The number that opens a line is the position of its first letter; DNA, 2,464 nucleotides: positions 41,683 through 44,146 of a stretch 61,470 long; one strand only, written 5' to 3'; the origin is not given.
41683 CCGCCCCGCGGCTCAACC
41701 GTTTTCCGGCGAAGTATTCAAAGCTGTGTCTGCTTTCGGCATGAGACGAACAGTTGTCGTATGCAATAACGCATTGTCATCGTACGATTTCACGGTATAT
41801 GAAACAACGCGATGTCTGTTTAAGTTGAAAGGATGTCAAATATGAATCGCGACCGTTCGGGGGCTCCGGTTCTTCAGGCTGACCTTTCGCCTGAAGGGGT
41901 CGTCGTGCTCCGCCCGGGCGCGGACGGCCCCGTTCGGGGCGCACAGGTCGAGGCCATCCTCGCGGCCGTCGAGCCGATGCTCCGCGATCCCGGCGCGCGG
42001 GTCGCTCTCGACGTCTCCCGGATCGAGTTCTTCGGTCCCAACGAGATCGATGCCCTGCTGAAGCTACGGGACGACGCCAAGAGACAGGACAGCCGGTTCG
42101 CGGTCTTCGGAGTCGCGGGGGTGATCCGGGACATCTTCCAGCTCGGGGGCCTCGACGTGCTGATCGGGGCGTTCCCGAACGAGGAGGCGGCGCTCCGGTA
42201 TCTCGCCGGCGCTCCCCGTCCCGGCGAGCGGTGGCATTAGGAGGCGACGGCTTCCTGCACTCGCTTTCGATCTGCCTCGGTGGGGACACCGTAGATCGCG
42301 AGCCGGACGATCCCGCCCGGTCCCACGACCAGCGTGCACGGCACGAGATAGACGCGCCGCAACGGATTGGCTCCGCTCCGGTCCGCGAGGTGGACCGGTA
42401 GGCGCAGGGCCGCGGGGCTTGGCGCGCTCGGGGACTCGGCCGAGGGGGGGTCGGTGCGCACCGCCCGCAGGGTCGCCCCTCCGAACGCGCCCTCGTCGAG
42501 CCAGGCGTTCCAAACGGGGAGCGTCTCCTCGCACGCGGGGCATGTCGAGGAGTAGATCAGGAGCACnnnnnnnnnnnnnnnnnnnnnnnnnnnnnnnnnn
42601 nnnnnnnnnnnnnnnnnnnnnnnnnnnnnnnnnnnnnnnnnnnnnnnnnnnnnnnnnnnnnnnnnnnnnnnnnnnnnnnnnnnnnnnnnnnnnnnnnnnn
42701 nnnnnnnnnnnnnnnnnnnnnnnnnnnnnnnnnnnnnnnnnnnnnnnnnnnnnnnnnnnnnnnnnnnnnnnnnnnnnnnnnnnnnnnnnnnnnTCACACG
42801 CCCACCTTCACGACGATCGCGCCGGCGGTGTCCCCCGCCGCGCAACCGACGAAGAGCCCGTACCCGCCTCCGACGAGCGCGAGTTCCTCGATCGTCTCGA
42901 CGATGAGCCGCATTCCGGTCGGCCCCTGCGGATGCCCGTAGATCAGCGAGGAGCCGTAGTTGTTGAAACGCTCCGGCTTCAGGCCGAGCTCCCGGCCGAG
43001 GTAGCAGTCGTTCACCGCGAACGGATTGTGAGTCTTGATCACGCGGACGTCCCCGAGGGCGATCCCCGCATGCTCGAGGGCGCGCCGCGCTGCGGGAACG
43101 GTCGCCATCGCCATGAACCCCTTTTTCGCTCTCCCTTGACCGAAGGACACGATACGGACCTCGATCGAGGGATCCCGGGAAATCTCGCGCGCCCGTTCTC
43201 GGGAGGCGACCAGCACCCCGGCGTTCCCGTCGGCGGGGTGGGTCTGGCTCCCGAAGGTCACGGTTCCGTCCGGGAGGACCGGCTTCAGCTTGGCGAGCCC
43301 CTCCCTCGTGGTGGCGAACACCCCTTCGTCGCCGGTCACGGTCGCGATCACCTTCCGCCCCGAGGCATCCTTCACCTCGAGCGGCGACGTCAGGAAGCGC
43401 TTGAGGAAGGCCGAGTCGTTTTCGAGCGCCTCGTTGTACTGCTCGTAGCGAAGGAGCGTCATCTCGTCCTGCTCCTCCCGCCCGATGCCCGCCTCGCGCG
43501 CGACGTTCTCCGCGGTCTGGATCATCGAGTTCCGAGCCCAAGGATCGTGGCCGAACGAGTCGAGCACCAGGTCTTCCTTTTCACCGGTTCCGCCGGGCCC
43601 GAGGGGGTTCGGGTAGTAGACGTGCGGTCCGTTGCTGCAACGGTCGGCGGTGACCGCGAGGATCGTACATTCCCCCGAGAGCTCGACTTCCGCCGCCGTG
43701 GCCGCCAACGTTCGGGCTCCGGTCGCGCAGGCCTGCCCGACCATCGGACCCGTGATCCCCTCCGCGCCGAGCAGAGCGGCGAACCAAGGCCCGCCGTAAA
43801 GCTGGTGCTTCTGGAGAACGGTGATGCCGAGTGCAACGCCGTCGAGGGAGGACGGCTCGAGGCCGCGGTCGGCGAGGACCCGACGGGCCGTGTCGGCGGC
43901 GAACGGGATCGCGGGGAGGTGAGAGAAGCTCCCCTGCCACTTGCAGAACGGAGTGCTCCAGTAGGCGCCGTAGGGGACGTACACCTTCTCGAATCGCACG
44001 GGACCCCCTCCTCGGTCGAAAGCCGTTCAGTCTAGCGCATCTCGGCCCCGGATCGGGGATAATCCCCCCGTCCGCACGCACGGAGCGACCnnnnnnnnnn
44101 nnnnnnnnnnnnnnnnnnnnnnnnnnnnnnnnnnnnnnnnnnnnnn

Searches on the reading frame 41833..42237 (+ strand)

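Call 49: search_protein_families(library=pfam, proteins=[window:41833-42237:+], max_evalue=0.001)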
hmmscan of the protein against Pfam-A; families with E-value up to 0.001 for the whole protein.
window:41833-42237:+ (135 aa): 2 families
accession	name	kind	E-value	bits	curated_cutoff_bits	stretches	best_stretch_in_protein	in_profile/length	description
PF13466.11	STAS_2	-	4e-09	37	29.2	1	32-108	5-80/80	STAS domain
PF01740.26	STAS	-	7e-07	29.4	22.6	1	21-120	8-106/106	STAS domain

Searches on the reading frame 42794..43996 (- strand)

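Call 49: search_protein_families(library=pfam, proteins=[window:42794-43996:-], max_evalue=0.001)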
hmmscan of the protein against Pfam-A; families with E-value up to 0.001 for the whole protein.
window:42794-43996:- (400 aa): 3 families
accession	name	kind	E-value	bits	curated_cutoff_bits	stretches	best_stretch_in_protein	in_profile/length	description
PF00108.29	Thiolase_N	-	3.4e-20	72.9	26.4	1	15-266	9-259/260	Thiolase, N-terminal domain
PF02803.24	Thiolase_C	-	1.7e-18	66.9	27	1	280-397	5-122/123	Thiolase, C-terminal domain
PF22691.2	Thiolase_C_1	-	0.00044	20.4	28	0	294-339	15-60/144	Thiolase C-terminal domain-like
